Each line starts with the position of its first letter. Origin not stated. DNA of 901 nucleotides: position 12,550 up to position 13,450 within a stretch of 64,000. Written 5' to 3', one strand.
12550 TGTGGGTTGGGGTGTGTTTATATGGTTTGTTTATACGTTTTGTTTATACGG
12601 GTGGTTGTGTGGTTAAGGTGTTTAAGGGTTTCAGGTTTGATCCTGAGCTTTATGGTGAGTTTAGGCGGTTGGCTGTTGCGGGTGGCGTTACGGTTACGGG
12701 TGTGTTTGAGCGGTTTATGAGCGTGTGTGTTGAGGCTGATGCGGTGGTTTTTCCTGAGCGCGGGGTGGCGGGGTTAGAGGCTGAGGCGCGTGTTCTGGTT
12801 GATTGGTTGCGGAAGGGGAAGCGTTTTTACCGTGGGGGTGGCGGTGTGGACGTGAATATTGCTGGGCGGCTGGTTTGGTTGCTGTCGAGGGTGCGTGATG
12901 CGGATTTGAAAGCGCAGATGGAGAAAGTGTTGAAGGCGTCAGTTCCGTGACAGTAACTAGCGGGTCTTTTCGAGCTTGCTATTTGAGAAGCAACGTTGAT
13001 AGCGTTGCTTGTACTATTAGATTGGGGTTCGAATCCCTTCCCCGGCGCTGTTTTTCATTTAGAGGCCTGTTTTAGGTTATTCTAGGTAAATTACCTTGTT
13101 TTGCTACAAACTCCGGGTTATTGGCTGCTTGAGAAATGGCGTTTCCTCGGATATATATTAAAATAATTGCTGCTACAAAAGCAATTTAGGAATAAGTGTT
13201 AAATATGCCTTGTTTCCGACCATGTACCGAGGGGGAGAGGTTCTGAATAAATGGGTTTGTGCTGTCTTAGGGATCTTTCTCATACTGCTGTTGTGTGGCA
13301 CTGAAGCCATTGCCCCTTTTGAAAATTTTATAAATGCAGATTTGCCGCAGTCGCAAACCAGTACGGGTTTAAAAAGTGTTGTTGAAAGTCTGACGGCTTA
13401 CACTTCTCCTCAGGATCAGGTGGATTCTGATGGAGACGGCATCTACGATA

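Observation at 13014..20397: Direct repeats of a tRNA 3-prime-end fragment bracket the 7.3-kb giant surface-protein cassette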

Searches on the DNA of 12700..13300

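Call 9: search_rna_families(source=window, start=12700, end=13300, threshold=evalue, max_evalue=10, show_alignments=3)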
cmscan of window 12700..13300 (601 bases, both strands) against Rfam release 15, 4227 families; matches with E-value up to 10: 2.
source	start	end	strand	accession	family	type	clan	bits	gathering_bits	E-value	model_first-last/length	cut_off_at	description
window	12888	12944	+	RF01382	HIV-1_SL4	Cis-reg;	-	14.5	31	4.5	1-20/20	no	HIV-1 stem-loop 4 packaging signal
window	13025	13037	-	RF04351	Plastid-psbl-rps4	Cis-reg;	-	13.5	68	8.2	11-23/53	no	Plastid-psbl-rps4 3UTR RNA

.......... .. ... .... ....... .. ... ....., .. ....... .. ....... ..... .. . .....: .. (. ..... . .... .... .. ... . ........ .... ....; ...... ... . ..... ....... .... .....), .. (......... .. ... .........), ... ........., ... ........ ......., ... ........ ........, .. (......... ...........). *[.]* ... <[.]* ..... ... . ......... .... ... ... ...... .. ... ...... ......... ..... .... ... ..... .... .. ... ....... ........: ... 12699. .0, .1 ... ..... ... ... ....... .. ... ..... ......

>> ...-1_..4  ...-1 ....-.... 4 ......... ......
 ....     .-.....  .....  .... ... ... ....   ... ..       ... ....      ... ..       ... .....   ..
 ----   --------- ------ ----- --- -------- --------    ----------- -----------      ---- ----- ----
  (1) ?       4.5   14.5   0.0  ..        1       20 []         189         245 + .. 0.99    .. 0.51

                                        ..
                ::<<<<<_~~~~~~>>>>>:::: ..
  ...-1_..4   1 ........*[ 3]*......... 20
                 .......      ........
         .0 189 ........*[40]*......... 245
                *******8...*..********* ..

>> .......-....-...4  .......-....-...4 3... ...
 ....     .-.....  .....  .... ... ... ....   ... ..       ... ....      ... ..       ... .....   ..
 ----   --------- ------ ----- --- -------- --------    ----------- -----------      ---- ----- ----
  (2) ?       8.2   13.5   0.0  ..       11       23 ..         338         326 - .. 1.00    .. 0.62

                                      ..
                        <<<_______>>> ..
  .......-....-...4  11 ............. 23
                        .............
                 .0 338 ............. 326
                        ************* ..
